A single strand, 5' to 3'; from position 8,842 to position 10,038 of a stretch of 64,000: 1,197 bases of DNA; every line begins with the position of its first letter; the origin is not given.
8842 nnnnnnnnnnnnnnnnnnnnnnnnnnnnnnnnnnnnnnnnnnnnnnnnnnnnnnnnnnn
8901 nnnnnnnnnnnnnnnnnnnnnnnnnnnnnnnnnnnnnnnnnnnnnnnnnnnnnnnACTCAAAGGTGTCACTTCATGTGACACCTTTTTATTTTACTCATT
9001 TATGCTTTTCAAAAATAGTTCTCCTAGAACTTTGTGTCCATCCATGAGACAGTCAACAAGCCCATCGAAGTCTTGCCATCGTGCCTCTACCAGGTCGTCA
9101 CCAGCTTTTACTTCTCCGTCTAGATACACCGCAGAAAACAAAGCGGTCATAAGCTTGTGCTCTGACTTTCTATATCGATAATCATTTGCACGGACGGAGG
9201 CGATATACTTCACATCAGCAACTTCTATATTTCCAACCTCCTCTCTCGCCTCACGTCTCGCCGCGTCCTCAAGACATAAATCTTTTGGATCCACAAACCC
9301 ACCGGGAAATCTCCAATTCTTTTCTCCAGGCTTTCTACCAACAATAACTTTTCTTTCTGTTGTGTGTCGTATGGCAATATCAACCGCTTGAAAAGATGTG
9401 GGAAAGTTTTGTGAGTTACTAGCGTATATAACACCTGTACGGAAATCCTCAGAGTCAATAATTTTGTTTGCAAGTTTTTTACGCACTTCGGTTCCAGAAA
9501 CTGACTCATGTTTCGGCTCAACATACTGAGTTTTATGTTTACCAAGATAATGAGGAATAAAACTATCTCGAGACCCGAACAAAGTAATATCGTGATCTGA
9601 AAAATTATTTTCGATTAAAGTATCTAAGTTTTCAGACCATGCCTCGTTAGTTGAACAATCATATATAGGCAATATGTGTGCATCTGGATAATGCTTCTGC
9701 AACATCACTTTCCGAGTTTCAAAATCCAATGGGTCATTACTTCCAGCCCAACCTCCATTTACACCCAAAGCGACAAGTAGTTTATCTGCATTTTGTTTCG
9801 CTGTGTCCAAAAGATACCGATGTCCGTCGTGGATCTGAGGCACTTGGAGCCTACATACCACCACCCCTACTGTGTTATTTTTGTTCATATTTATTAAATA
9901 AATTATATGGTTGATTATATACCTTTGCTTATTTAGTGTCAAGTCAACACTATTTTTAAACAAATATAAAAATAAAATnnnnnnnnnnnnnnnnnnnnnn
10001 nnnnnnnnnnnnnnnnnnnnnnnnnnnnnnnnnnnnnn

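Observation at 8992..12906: Complete NAD-salvage cluster with two palindromic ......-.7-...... operators over the pnuC and nadM promoters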

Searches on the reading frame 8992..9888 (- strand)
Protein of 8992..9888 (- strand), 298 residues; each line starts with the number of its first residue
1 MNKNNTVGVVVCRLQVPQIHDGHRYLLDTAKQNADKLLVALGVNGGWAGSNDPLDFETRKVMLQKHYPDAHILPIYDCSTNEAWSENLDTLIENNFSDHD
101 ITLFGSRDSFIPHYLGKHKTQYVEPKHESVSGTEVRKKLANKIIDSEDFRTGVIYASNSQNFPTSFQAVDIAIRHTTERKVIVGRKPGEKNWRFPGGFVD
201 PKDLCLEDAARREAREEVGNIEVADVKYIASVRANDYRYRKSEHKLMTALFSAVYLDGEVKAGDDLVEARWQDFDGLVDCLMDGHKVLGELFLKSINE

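Call 4: search_protein_families(library=pfam, proteins=[window:8992-9888:-], max_evalue=0.01)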
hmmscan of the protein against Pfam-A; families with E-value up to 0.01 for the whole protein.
window:8992-9888:- (298 aa): 3 families
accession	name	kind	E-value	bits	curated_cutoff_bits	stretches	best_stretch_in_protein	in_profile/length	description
PF00293.34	NUDIX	-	3.2e-16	60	21.1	1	168-277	5-118/134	NUDIX domain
PF22327.2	Nudt16-like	-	0.00038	20.9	27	1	194-231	37-78/161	U8 snoRNA-decapping enzyme-like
PF01467.32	CTP_transf_like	-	0.0037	17.9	21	0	19-113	9-74/133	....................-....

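Call 31: search_protein_families(library=ncbifam, proteins=[window:8992-9888:-], max_evalue=0.01)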
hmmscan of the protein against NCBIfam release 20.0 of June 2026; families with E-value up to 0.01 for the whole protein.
window:8992-9888:- (298 aa): 18 families
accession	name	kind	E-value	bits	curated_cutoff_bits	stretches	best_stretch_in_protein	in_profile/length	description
NF003786.0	PRK05379.1-2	equivalog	1.2e-10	41.2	397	2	107-271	156-329/354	bifunctional nicotinamide-nucleotide adenylyltransferase/Nudix hydroxylase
NF003787.0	PRK05379.1-4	equivalog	2.7e-10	39.8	449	1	152-274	194-321/346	bifunctional nicotinamide-nucleotide adenylyltransferase/Nudix hydroxylase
NF003788.0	PRK05379.1-5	equivalog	1.6e-09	37.5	354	1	159-274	206-326/351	bifunctional nicotinamide-nucleotide adenylyltransferase/Nudix hydroxylase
NF001299.0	PRK00241.1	equivalog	6.7e-07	29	158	1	157-277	126-238/263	NAD(+) diphosphatase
NF003791.0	PRK05379.2-3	equivalog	7.6e-07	28.6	409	0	2-138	2-145/340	bifunctional nicotinamide-nucleotide adenylyltransferase/Nudix hydroxylase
NF001937.0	PRK00714.1-4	equivalog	4e-06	26.5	139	1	175-241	16-79/161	RNA pyrophosphohydrolase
NF003785.0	PRK05379.1-1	equivalog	5e-06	25.9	418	0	8-67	5-62/347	bifunctional nicotinamide-nucleotide adenylyltransferase/Nudix hydroxylase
NF001934.0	PRK00714.1-1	equivalog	8.5e-05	22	241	1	171-240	13-78/176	RNA pyrophosphohydrolase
TIGR00125.1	cyt_tran_rel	domain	0.00012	22.2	27.7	1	19-44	11-36/65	adenylyltransferase/cytidyltransferase family protein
NF002243.0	PRK01153.1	subfamily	0.00016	21.3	127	1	9-93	4-93/175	nicotinamide-nucleotide adenylyltransferase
NF007980.0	PRK10707.1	equivalog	0.00026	20.6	134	1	193-232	63-101/192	CoA pyrophosphatase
NF012016.0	PRK15472.1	equivalog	0.00049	19.8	95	1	191-278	32-123/141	nucleoside triphosphatase NudI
NF006530.0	PRK08999.1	equivalog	0.00098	18.3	245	1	172-233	11-74/315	Nudix family hydrolase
TIGR01527.1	arch_NMN_Atrans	equivalog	0.0037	16.8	181.2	1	9-93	3-92/167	nicotinamide-nucleotide adenylyltransferase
TIGR00586.1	mutt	equivalog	0.0057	16.7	97.9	1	190-250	32-87/129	8-oxo-dGTP diphosphatase MutT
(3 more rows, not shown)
